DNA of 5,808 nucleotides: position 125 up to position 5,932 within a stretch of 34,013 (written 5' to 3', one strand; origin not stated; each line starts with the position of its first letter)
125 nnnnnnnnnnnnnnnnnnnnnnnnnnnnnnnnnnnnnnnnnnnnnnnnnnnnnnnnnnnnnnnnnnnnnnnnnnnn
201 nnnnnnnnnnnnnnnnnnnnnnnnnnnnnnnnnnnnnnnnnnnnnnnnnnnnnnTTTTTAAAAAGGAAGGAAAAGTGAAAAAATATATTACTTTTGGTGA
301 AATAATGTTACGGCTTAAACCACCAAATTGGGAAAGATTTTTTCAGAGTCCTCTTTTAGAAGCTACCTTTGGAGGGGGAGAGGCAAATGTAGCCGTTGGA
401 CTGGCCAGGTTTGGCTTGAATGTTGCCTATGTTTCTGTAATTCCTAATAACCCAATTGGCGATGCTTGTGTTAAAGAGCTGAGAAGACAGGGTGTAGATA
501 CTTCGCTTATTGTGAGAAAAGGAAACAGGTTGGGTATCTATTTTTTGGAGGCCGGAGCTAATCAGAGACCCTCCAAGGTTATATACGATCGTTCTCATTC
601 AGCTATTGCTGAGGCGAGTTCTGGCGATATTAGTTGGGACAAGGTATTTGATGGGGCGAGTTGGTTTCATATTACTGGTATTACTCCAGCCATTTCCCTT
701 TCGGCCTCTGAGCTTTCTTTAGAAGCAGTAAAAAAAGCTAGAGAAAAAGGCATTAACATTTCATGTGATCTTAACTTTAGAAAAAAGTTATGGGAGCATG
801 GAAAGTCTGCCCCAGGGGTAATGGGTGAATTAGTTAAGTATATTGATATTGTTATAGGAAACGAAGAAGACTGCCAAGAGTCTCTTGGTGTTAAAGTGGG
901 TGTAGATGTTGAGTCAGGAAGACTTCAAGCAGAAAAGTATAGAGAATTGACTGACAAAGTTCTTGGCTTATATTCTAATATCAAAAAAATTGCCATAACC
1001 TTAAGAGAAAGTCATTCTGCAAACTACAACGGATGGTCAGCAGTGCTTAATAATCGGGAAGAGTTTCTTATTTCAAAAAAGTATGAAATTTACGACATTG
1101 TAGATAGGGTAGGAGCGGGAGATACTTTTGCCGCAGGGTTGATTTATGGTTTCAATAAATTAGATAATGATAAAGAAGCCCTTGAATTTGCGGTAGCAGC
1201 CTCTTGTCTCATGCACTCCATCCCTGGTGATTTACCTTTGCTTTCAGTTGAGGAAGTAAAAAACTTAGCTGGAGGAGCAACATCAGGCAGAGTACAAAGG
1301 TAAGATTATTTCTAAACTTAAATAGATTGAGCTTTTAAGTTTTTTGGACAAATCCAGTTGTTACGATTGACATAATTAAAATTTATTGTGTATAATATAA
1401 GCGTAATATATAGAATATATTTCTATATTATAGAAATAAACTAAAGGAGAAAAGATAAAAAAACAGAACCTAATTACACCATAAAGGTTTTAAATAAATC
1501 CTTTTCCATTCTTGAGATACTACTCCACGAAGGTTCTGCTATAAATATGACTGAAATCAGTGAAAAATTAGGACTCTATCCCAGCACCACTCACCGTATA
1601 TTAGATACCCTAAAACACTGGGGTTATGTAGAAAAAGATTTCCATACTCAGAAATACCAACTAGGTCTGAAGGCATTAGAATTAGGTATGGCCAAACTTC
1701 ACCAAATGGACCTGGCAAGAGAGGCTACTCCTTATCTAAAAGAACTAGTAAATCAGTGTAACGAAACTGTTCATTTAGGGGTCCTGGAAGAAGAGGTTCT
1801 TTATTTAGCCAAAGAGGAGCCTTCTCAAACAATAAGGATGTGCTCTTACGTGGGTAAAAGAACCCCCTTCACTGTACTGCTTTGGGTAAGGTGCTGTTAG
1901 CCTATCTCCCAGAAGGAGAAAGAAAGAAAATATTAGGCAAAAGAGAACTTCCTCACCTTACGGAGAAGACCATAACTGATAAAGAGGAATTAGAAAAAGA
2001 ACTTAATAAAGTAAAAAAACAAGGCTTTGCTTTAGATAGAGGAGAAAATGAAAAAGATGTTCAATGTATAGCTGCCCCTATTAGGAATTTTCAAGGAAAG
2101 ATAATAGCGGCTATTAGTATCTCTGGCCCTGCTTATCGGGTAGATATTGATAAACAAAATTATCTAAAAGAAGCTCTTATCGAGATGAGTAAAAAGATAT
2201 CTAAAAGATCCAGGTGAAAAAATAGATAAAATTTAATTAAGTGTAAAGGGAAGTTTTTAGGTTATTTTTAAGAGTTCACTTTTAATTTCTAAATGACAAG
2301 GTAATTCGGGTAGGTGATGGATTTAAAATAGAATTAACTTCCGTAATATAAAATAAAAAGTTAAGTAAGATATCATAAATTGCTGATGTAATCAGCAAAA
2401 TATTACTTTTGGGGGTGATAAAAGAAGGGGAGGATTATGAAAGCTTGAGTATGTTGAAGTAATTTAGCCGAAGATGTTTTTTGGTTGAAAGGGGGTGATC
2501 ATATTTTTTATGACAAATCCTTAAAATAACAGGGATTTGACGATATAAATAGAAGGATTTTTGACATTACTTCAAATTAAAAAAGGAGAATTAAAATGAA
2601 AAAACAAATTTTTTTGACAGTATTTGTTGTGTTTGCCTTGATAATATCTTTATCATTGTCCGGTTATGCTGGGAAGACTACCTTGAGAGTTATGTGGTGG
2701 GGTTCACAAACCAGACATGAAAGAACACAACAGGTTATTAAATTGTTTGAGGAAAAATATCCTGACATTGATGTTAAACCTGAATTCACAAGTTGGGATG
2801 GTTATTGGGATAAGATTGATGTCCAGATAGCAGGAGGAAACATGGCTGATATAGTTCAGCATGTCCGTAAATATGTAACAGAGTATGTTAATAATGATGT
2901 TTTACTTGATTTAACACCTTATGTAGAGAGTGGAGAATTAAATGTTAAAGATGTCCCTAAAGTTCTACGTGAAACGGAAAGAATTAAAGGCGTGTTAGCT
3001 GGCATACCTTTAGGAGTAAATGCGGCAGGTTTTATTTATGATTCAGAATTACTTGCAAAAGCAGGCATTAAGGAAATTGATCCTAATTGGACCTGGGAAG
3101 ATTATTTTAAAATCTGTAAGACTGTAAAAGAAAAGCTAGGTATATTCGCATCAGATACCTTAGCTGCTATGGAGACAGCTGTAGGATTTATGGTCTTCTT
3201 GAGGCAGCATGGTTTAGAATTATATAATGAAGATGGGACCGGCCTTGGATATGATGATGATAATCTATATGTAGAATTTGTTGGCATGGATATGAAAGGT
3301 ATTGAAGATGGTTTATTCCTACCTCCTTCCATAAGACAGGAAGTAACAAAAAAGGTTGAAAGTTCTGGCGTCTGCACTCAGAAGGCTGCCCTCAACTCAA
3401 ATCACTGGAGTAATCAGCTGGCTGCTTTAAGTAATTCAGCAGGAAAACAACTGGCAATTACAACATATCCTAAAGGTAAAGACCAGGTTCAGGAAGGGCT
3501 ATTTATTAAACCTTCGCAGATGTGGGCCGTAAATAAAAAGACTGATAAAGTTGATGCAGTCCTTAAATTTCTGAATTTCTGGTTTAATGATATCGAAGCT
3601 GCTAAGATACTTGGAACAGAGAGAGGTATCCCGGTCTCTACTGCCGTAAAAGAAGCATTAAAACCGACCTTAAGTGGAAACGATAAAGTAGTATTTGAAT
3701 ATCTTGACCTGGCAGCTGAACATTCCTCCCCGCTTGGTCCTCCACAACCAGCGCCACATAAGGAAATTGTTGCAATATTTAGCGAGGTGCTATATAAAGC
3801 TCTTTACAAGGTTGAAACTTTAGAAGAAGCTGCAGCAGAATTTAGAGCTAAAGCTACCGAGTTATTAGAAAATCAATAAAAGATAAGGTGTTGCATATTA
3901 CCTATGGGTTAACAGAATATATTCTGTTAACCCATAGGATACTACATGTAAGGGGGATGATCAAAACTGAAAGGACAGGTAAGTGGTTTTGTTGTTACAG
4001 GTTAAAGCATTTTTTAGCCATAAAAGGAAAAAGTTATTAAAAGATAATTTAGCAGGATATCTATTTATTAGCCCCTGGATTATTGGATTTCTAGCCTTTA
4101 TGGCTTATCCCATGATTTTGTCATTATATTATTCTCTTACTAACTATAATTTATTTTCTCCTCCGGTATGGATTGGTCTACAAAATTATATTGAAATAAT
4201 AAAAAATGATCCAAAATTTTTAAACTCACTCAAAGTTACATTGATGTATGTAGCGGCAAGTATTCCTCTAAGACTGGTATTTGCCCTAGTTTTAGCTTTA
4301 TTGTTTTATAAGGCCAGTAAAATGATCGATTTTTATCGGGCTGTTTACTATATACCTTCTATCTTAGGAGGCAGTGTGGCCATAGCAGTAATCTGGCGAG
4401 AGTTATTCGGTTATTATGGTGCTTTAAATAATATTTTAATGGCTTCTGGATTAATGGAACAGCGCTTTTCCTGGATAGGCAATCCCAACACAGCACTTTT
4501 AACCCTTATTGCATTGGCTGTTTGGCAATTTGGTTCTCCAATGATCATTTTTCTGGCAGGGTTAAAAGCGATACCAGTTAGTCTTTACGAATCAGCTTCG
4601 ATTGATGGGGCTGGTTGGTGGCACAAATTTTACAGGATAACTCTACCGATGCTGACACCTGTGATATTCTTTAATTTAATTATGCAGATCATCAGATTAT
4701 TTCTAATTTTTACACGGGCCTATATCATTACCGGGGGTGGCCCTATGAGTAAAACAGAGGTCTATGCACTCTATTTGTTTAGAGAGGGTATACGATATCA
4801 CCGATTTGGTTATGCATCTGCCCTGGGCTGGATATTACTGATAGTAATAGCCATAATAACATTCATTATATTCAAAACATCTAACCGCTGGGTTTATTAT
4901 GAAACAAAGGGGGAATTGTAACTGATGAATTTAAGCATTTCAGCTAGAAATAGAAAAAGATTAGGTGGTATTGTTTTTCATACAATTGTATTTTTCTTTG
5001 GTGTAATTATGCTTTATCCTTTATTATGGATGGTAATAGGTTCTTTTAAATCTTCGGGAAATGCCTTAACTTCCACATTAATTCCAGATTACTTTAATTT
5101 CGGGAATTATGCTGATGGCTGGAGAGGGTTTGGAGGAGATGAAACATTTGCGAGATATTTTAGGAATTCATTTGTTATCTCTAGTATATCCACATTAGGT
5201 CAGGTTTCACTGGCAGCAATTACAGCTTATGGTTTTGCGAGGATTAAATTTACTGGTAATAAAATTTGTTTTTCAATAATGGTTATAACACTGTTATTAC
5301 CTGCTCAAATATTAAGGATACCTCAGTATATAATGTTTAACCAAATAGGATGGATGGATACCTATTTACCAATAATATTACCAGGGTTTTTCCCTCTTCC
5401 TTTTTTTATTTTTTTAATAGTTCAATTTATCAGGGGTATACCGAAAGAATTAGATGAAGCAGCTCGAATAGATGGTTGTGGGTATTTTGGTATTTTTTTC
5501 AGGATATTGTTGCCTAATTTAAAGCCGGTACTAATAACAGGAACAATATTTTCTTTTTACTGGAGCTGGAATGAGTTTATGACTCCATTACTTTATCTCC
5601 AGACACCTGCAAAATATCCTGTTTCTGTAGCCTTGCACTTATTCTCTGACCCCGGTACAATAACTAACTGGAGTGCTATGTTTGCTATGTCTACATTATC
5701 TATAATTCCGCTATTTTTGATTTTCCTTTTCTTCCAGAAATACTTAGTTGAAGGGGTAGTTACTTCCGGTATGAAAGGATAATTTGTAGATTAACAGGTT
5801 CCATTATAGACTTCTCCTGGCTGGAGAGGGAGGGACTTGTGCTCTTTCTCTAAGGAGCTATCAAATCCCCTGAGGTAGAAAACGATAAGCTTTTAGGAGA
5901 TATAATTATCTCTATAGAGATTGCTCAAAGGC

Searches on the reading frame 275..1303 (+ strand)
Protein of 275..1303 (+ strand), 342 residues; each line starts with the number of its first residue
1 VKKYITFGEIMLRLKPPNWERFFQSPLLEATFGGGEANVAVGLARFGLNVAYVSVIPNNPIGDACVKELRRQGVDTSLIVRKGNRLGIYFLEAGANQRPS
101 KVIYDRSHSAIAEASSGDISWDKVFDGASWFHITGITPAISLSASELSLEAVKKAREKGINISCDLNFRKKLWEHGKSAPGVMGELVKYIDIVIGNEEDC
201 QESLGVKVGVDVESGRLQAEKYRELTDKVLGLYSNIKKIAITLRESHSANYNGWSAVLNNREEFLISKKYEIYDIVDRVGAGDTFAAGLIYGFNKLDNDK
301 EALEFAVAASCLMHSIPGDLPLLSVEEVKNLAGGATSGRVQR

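Call 89: search_protein_families(library=pfam, proteins=[window:275-1303:+], max_evalue=0.00001)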
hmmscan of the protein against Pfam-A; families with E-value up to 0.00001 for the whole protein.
window:275-1303:+ (342 aa): 1 family
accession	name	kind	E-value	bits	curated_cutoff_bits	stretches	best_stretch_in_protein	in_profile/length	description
PF00294.29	PfkB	-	1.7e-32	113.4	25.8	1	6-313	6-289/302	pfkB family carbohydrate kinase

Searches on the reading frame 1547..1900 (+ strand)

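Call 89: search_protein_families(library=pfam, proteins=[window:1547-1900:+], max_evalue=0.00001)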
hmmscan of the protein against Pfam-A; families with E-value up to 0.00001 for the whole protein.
window:1547-1900:+ (117 aa): 2 families
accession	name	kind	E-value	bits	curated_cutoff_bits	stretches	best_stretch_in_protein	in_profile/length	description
PF01614.24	IclR_C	-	1e-12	48.4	24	1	49-107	2-61/174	Bacterial transcriptional regulator IclR C-terminal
PF09339.16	HTH_IclR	-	3.2e-10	40.1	22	1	2-31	22-51/52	IclR helix-turn-helix domain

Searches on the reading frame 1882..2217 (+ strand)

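Call 89: search_protein_families(library=pfam, proteins=[window:1882-2217:+], max_evalue=0.00001)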
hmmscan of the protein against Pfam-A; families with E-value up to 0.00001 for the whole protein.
window:1882-2217:+ (111 aa): 1 family
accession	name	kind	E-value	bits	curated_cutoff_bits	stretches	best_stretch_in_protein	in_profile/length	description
PF01614.24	IclR_C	-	1.9e-34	119.2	24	1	1-108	67-174/174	Bacterial transcriptional regulator IclR C-terminal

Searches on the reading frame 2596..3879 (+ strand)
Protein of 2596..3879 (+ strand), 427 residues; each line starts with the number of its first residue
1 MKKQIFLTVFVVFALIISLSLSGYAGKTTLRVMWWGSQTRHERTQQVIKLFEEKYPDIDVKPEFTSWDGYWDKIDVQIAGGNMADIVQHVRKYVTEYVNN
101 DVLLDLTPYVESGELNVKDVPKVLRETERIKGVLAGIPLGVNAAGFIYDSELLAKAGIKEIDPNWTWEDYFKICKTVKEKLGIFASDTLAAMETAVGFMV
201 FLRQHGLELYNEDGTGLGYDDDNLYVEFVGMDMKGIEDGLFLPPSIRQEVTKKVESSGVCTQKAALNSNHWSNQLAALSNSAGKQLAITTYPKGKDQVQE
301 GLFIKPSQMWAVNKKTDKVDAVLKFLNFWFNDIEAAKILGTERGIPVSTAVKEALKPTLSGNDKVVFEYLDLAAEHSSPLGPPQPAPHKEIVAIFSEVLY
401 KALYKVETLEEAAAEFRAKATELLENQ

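Call 89: search_protein_families(library=pfam, proteins=[window:2596-3879:+], max_evalue=0.00001)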
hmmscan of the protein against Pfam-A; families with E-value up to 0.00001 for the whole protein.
window:2596-3879:+ (427 aa): 2 families
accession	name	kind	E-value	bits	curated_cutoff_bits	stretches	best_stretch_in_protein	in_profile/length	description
PF01547.30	SBP_bac_1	-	3.4e-28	100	26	1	43-332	9-303/307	Bacterial extracellular solute-binding protein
PF13416.11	SBP_bac_8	-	5.8e-26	92.4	27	1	47-353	2-267/279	Bacterial extracellular solute-binding protein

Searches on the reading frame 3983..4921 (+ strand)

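Call 89: search_protein_families(library=pfam, proteins=[window:3983-4921:+], max_evalue=0.00001)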
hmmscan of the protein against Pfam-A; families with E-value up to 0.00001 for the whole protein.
window:3983-4921:+ (312 aa): 1 family
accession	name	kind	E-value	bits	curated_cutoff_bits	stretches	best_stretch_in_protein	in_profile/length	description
PF00528.27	BPD_transp_1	-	5.6e-12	46.2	26.4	1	81-298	17-176/184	Binding-protein-dependent transport system inner membrane component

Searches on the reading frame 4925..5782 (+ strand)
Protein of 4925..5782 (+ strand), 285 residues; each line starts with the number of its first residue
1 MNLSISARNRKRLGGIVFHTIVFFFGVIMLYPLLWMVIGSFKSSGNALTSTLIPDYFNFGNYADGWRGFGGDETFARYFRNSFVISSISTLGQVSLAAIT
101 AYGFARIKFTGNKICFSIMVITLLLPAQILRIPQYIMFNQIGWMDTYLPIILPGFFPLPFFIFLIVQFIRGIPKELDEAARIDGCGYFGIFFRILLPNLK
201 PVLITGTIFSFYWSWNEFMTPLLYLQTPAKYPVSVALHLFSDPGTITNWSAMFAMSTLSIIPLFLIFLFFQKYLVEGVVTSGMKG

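Call 89: search_protein_families(library=pfam, proteins=[window:4925-5782:+], max_evalue=0.00001)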
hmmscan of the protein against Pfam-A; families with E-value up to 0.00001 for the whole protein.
window:4925-5782:+ (285 aa): 1 family
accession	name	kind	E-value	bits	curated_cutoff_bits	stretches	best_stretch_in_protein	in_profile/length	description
PF00528.27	BPD_transp_1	-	1.3e-20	74.4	26.4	1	95-277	3-181/184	Binding-protein-dependent transport system inner membrane component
